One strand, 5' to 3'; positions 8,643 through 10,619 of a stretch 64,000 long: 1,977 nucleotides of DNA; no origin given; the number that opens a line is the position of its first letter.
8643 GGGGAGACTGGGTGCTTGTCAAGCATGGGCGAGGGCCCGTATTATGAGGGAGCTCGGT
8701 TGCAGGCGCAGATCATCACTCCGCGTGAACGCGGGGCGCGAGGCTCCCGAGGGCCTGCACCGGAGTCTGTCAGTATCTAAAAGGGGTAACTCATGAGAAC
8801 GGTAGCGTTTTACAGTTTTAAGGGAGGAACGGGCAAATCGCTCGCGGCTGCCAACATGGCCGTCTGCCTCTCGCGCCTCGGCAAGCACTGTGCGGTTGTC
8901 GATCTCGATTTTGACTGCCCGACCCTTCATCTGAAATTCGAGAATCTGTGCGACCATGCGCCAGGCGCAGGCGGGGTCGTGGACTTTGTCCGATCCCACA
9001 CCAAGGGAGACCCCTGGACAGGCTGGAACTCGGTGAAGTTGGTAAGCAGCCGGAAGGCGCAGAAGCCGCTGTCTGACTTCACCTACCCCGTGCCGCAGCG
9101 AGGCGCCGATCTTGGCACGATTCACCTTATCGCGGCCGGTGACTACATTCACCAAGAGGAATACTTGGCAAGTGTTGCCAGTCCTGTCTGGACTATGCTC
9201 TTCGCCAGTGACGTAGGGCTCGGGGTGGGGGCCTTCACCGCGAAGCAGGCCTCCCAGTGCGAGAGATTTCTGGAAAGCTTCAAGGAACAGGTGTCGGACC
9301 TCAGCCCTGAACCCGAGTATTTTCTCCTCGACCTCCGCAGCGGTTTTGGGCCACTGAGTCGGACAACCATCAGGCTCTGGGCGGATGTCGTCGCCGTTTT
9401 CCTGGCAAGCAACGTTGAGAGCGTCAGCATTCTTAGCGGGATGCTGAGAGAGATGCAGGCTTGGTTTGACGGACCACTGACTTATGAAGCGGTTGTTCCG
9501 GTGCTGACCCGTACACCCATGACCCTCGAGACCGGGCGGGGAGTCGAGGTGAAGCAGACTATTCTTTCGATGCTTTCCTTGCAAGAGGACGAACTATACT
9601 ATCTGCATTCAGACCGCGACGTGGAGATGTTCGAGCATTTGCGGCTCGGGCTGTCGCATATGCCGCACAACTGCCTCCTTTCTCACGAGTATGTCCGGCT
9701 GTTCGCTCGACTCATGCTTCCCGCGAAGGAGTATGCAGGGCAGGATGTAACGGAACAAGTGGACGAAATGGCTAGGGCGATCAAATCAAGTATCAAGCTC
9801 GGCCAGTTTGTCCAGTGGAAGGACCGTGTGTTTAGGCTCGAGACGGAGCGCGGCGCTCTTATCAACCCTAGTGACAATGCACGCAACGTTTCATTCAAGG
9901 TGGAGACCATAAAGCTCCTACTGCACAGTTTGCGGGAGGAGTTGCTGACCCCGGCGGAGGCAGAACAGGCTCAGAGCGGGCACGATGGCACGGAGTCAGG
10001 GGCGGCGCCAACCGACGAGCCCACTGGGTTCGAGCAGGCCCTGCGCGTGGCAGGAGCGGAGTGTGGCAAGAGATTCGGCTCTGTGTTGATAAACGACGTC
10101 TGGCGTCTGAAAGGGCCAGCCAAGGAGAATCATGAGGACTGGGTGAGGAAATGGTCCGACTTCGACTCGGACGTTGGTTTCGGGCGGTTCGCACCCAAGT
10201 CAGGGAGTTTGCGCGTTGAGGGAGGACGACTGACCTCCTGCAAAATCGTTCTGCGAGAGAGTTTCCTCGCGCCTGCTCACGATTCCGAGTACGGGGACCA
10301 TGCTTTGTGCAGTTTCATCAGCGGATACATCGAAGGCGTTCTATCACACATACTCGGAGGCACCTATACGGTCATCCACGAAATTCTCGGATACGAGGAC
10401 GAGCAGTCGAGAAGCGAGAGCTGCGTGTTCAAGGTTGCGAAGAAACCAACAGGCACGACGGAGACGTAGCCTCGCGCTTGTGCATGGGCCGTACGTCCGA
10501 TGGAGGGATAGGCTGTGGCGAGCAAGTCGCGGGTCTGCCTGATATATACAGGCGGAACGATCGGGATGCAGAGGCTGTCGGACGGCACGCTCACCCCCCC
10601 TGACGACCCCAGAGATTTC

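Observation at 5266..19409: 14 kb lower-GC cargo operon inserted exactly between terminase and portal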

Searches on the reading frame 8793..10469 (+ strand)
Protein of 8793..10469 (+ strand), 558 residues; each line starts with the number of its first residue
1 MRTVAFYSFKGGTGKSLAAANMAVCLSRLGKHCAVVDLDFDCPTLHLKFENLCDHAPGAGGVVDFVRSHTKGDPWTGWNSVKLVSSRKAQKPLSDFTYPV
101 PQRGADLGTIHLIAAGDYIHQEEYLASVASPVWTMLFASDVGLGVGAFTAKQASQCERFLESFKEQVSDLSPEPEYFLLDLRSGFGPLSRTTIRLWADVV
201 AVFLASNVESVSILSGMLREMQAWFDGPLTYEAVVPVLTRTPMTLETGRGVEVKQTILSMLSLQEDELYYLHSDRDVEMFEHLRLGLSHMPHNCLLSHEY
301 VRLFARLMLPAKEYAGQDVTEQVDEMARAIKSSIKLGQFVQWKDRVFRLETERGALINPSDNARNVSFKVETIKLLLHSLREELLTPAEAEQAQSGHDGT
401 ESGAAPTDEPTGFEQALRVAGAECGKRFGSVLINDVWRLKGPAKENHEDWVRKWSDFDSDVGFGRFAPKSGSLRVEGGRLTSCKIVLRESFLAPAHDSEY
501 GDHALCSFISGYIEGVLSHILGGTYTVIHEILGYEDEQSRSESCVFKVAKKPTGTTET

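Call 5: search_protein_families(library=pfam, proteins=[window:8793-10469:+])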
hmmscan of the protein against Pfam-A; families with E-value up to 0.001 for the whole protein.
window:8793-10469:+ (558 aa): 4 families
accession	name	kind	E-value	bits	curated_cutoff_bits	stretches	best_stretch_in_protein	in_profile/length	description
PF01656.29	CbiA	-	7.3e-10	39.3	25.4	1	5-155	2-54/125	CobQ/CobB/MinD/ParA nucleotide binding domain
PF10609.15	ParA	-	2.8e-06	27.4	27.1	1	3-44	5-46/246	NUBPL iron-transfer P-loop NTPase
PF13614.12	AAA_31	-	3.2e-06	27.6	27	1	1-40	1-40/177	AAA domain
PF09140.17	MipZ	-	4.8e-05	23.2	20.7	1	6-52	5-51/262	ATPase MipZ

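Call 9: search_protein_families(library=ncbifam, proteins=[window:8793-10469:+], max_evalue=0.01)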
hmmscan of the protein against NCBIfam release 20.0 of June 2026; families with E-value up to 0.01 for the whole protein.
window:8793-10469:+ (558 aa): 11 families
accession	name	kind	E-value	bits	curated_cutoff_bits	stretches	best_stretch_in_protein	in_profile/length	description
NF047398.1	AAA_KGGVGR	domain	3.7e-22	79.6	90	1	1-221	2-189/190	KGGVGR-motif variant AAA ATPase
TIGR01969.1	minD_arch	subfamily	1.1e-06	28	201.75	1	2-47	1-46/251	cell division ATPase MinD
TIGR03371.1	cellulose_yhjQ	equivalog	2e-06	27.5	157.85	1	1-49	1-48/246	cellulose biosynthesis protein BcsQ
NF041136.1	MrpORP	equivalog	6.2e-06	25.7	450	1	5-45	9-49/365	iron-sulfur cluster carrier protein MrpORP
NF040564.1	SCO2523_fam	equivalog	2.1e-05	24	200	1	8-49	7-48/305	SCO2523 family variant P-loop protein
NF041546.1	ParA_partition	equivalog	0.00016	21.3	180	1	3-39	1-37/203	ParA family partition ATPase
TIGR01968.1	minD_bact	equivalog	0.00018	20.9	212.9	1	4-41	4-41/261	septum site-determining protein MinD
TIGR03029.1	EpsG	equivalog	0.00018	20.7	313.8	1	3-54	105-155/274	chain length determinant protein tyrosine kinase EpsG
NF009701.0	PRK13230.1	subfamily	0.0051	15.9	350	1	1-40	1-39/291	nitrogenase reductase-like protein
TIGR01007.1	eps_fam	subfamily_domain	0.0075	15.8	108.05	0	3-51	19-67/204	polysaccharide biosynthesis tyrosine autokinase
NF008669.0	PRK11670.1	equivalog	0.0094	14.9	348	0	4-45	110-151/369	iron-sulfur cluster carrier protein ApbC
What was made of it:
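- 8793..10469 (+): 558-aa ParA/MinD-type ATPase (deviant Walker A, KGGTGKS) fused to a V4R/Bet3-like C-terminal domain with conserved Cys and His residues. CbiA/ParA Pfam hits and NF047398 (calls 5, 9).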

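Call 13: search_protein_families(library=padloc, proteins=[window:8793-10469:+], max_evalue=0.01)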
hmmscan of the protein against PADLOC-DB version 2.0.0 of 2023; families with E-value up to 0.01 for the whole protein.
window:8793-10469:+ (558 aa): 2 families
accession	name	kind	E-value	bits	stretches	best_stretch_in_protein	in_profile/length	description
PDLC04559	PDC-M28B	-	8.1e-09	33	1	2-46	129-173/438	-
PDLC04560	PDC-M28B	-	3.3e-08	31.3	1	2-211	15-201/327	-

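Call 18: find_encoding_contigs(protein=window:8793-10469:+, flank=10000, max_places=6)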
Protein window:8793-10469:+ (558 aa): 8 contigs read that carry it; 4 places shown.
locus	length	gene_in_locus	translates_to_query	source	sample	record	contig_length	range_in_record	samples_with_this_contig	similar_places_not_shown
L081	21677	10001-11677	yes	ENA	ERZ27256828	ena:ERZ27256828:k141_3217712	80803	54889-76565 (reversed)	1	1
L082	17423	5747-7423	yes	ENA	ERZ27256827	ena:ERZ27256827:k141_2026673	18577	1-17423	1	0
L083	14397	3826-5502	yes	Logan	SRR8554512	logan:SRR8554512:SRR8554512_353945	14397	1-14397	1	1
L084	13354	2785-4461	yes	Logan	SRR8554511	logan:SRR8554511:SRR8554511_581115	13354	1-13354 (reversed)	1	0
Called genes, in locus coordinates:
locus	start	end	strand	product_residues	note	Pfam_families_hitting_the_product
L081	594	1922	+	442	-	PF02195:ParB_N, PF01555:N6_N4_Mtase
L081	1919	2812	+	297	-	-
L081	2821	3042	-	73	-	-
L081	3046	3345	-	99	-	PF05066:HARE-HTH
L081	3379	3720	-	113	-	-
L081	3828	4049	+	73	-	-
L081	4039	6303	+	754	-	PF20454:GpA_nuclease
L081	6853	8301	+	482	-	PF01425:Amidase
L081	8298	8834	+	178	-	-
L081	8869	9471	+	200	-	-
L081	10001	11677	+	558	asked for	PF01656:CbiA, PF09140:MipZ (faint), PF10609:ParA (weak), PF13614:AAA_31 (weak)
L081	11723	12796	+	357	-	PF00710:Asparaginase, PF17763:Asparaginase_C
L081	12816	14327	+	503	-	PF00710:Asparaginase, PF17763:Asparaginase_C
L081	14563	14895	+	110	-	-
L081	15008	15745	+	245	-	-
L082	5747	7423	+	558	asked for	PF01656:CbiA, PF09140:MipZ (faint), PF10609:ParA (weak), PF13614:AAA_31 (weak)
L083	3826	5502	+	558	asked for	PF01656:CbiA, PF09140:MipZ (faint), PF10609:ParA (weak), PF13614:AAA_31 (weak)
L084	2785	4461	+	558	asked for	PF01656:CbiA, PF09140:MipZ (faint), PF10609:ParA (weak), PF13614:AAA_31 (weak)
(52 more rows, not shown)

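Call 19: find_homologous_proteins(query=window:8793-10469:+, max_evalue=0.00001)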
Query window:8793-10469:+ (558 aa): 27 proteins with E <= 0.00001 among 8000 candidates.
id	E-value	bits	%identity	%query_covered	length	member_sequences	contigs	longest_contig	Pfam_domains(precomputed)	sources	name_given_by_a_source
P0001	0.0e+0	1283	100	100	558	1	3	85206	PF10609.16,PF01656.30,PF13614.13,PF09140.18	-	-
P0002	1.3e-98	350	37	99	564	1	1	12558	PF10609.16,PF01656.30,PF13614.13,PF09140.18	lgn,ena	-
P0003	1.6e-97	346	38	99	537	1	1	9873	PF10609.16,PF01656.30,PF13614.13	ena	-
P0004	1.0e-92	330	37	98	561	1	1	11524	PF10609.16,PF01656.30,PF13614.13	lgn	-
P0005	1.9e-92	329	38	69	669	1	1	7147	PF10609.16,PF01656.30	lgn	-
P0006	4.9e-92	328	36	99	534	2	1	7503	PF10609.16,PF01656.30,PF13614.13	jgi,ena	-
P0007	8.4e-92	327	37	99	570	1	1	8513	PF10609.16,PF01656.30,PF13614.13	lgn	-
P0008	2.8e-91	325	37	99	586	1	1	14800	PF10609.16,PF01656.30,PF13614.13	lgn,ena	-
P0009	5.6e-91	324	37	99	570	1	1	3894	PF10609.16,PF01656.30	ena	-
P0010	9.6e-91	324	36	99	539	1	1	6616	PF10609.16,PF01656.30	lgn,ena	-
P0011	6.5e-89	318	36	99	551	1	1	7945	PF01656.30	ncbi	-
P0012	1.8e-82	296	35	100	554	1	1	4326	PF10609.16,PF01656.30,PF13614.13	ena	-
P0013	8.1e-82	294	35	98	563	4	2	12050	PF10609.16,PF01656.30,PF13614.13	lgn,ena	-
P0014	8.1e-81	291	36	98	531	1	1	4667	PF10609.16,PF01656.30,PF13614.13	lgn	-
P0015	4.6e-80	288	34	98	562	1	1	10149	PF10609.16,PF01656.30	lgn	-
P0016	1.2e-78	284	36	99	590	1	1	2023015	PF10609.16,PF01656.30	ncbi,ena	-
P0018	1.3e-75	274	34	100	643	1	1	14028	PF10609.16,PF01656.30,PF13614.13,PF09140.18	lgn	-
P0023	3.7e-70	256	33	93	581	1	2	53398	PF10609.16,PF01656.30,PF13614.13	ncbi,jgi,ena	-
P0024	2.2e-69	253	33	98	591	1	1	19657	PF10609.16,PF01656.30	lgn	-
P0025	9.0e-65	238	33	100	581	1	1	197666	PF10609.16,PF01656.30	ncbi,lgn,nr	ncbi:MAG TPA: P-loop NTPase [Verrucomicrobiales bacterium]|nr:P-loop NTPase [Verrucomicrobiales bact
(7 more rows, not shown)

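Call 20: find_encoding_contigs(protein=P0016, flank=10000, max_places=2)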
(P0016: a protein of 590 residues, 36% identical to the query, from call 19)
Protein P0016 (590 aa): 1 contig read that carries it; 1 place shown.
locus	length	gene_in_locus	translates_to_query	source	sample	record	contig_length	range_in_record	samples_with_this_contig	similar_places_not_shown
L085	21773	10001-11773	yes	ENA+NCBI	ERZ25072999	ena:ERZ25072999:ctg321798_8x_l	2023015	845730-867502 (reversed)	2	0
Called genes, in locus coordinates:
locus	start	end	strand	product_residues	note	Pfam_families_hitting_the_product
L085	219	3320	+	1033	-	PF08751:TrwC, PF01443:Viral_helicase1, PF13245:AAA_19, PF13401:AAA_22 (weak), PF13604:AAA_30, PF22232:TraI_hel_assoc_N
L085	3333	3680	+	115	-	-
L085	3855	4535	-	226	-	-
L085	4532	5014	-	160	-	-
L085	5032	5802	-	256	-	PF06067:DUF932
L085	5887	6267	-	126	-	PF00436:SSB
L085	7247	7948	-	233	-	PF00106:adh_short, PF13561:adh_short_C2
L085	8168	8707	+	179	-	-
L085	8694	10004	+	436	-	-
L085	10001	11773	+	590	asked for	PF01656:CbiA, PF10609:ParA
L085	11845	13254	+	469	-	PF00710:Asparaginase, PF17763:Asparaginase_C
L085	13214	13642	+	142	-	-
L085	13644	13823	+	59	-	-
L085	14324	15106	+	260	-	PF00487:FA_desaturase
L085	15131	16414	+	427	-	PF07992:Pyr_redox_2 (faint), PF13434:Lys_Orn_oxgnase, PF13738:Pyr_redox_3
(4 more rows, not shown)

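Call 21: find_encoding_contigs(protein=P0025, flank=10000, max_places=2)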
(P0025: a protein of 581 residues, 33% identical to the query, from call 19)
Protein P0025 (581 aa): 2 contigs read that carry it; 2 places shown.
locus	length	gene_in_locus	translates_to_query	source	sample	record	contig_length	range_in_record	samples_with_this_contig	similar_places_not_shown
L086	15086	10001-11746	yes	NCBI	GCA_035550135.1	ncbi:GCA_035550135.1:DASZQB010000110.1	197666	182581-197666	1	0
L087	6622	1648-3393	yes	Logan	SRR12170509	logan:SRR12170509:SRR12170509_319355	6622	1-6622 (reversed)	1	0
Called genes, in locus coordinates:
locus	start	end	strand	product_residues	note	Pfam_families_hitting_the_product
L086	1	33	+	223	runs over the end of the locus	PF02369:Big_1 (weak), PF13620:CarboxypepD_reg (weak)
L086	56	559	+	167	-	PF01661:Macro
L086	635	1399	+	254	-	-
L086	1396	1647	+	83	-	-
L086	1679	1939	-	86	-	-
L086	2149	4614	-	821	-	-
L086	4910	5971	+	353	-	PF00089:Trypsin, PF13365:Trypsin_2, PF00595:PDZ (weak), PF13180:PDZ_2, PF17820:PDZ_6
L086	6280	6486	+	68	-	-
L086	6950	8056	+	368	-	PF00438:S-AdoMet_synt_N, PF02772:S-AdoMet_synt_M, PF02773:S-AdoMet_synt_C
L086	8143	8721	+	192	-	-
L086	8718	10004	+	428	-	-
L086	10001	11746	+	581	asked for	PF01656:CbiA, PF10609:ParA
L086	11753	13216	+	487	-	PF00710:Asparaginase, PF17763:Asparaginase_C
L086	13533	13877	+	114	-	-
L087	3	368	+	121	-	?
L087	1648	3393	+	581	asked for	PF01656:CbiA, PF10609:ParA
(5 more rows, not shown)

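Call 22: find_encoding_contigs(protein=P0023, flank=10000, max_places=2)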
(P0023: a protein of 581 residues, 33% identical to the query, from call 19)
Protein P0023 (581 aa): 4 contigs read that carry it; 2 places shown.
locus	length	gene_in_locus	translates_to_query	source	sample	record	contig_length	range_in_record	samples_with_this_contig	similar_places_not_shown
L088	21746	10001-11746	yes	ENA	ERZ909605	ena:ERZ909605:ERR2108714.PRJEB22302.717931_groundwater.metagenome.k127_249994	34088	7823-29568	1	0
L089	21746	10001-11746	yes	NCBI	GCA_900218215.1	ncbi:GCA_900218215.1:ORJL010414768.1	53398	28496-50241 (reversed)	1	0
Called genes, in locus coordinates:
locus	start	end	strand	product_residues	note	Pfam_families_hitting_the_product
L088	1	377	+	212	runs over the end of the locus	PF13338:AbiEi_4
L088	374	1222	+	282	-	PF08843:AbiEii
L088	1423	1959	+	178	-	PF05336:rhaM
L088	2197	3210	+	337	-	-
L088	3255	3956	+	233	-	PF06964:Alpha-L-AF_C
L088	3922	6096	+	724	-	PF13428:TPR_14 (faint), PF13424:TPR_12 (faint), PF13431:TPR_17 (faint), PF24575:TPR_Slam (faint), PF00515:TPR_1 (faint), PF07719:TPR_2 (faint), PF14559:TPR_19 (weak), PF13432:TPR_16 (weak), +3 more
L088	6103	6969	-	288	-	-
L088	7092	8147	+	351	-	PF01425:Amidase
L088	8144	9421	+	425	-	PF02826:2-Hacid_dh_C (faint)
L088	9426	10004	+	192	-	-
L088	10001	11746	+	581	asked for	PF01656:CbiA, PF10609:ParA (weak), PF13614:AAA_31 (weak)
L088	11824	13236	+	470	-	PF00710:Asparaginase, PF17763:Asparaginase_C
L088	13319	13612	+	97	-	-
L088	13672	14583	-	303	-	PF00126:HTH_1, PF03466:LysR_substrate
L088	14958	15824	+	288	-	PF08546:ApbA_C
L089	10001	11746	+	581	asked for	PF01656:CbiA, PF10609:ParA (weak), PF13614:AAA_31 (weak)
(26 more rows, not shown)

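Call 23: find_encoding_contigs(protein=P0024, flank=10000, max_places=1)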
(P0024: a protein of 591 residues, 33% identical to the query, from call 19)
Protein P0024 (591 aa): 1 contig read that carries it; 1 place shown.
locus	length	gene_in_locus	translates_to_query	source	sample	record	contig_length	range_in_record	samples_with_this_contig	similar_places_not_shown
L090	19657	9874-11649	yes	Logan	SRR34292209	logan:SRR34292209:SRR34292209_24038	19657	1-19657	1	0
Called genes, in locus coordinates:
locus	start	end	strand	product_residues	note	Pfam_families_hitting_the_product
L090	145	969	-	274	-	PF00290:Trp_syntA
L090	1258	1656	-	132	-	PF01850:PIN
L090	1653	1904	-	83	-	-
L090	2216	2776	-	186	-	-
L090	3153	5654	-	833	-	PF07635:PSCyt1, PF13442:Cytochrome_CBB3 (faint), PF07583:PSCyt2, PF07587:PSD1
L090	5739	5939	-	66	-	-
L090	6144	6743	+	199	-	PF13271:DUF4062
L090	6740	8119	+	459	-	PF04326:SLFN_AlbA_2, PF13749:HATPase_c_4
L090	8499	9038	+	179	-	PF08281:Sigma70_r4_2, PF04545:Sigma70_r4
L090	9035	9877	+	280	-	-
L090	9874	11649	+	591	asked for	PF01656:CbiA, PF10609:ParA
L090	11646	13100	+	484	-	PF00710:Asparaginase, PF17763:Asparaginase_C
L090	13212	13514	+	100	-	PF13599:Pentapeptide_4, PF00805:Pentapeptide (weak)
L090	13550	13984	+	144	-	-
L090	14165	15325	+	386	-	PF02668:TauD (weak)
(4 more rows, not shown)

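Call 24: find_encoding_contigs(protein=P0008, flank=10000, max_places=1)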
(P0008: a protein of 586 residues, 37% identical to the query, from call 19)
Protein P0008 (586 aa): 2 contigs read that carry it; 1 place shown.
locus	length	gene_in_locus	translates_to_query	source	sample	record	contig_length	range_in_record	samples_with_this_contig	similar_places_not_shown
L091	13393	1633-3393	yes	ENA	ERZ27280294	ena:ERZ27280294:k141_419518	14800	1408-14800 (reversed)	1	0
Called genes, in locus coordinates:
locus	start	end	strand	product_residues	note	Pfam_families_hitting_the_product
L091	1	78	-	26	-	?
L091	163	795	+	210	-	PF04542:Sigma70_r2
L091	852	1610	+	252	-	-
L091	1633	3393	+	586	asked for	PF01656:CbiA, PF10609:ParA, PF13614:AAA_31 (weak)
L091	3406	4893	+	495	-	PF00710:Asparaginase, PF17763:Asparaginase_C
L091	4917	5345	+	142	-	-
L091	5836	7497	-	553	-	PF01582:TIR (weak), PF13676:TIR_2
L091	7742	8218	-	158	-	-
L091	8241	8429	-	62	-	-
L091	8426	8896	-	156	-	-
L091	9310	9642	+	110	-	-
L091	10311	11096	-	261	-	PF13428:TPR_14 (faint), PF13432:TPR_16 (faint), PF14559:TPR_19 (faint), PF13424:TPR_12 (faint), PF13431:TPR_17 (faint), PF07719:TPR_2 (faint), PF00515:TPR_1 (faint)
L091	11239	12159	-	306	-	PF12146:Hydrolase_4 (faint), PF00326:Peptidase_S9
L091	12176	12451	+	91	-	-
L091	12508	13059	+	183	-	PF00069:Pkinase, PF07714:PK_Tyr_Ser-Thr, PF01636:APH (faint)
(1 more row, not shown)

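Call 25: find_encoding_contigs(protein=P0002, flank=10000, max_places=1)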
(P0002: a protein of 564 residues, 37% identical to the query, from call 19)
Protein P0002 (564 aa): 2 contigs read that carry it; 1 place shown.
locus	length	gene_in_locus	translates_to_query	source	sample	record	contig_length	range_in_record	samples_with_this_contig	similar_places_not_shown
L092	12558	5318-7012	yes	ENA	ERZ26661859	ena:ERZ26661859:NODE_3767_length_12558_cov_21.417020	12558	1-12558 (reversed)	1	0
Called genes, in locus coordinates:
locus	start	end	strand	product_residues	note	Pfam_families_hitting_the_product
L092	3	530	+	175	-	?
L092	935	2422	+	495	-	PF01425:Amidase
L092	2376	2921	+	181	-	-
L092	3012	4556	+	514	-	PF00795:CN_hydrolase (weak)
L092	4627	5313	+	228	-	-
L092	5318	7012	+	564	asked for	PF01656:CbiA, PF09140:MipZ (faint), PF10609:ParA (weak), PF13614:AAA_31 (weak)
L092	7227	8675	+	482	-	PF00710:Asparaginase, PF17763:Asparaginase_C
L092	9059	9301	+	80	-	PF01656:CbiA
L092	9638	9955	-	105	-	PF01909:NTP_transf_2, PF18765:Polbeta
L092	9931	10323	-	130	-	PF05168:HEPN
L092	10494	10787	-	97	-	-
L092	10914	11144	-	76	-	-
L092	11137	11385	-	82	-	PF21748:UPF0150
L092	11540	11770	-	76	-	PF09720:Unstab_antitox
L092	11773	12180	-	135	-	PF01850:PIN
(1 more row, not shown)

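Call 26: find_encoding_contigs(protein=P0018, flank=10000, max_places=1)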
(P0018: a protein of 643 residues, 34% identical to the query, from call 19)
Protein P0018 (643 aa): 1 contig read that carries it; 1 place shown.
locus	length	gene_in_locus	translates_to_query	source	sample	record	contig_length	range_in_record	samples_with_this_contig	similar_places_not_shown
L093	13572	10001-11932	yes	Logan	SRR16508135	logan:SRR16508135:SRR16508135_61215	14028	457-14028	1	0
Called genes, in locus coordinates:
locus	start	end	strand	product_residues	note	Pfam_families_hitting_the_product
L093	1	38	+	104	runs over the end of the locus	-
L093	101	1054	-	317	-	-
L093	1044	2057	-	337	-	PF00288:GHMP_kinases_N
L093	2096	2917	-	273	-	PF01209:Ubie_methyltran, PF01135:PCMT, PF13489:Methyltransf_23, PF08241:Methyltransf_11, PF08242:Methyltransf_12, PF13649:Methyltransf_25, PF13847:Methyltransf_31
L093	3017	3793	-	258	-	-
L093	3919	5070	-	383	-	PF00266:Aminotran_5, PF22580:KYNU_C (faint)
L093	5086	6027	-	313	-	PF00291:PALP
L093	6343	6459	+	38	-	-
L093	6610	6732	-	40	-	-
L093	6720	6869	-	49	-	-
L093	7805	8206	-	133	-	-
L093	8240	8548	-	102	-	PF13599:Pentapeptide_4 (weak), PF00805:Pentapeptide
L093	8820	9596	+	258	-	PF04545:Sigma70_r4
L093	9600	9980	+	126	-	-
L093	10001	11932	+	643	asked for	PF01656:CbiA, PF09140:MipZ (faint), PF10609:ParA, PF13614:AAA_31 (weak)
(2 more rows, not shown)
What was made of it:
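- In four other loci PLP-dependent, ATP-grasp, kinase or oxygenase genes lie beside the pair (calls 20, 22, 23, 26).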
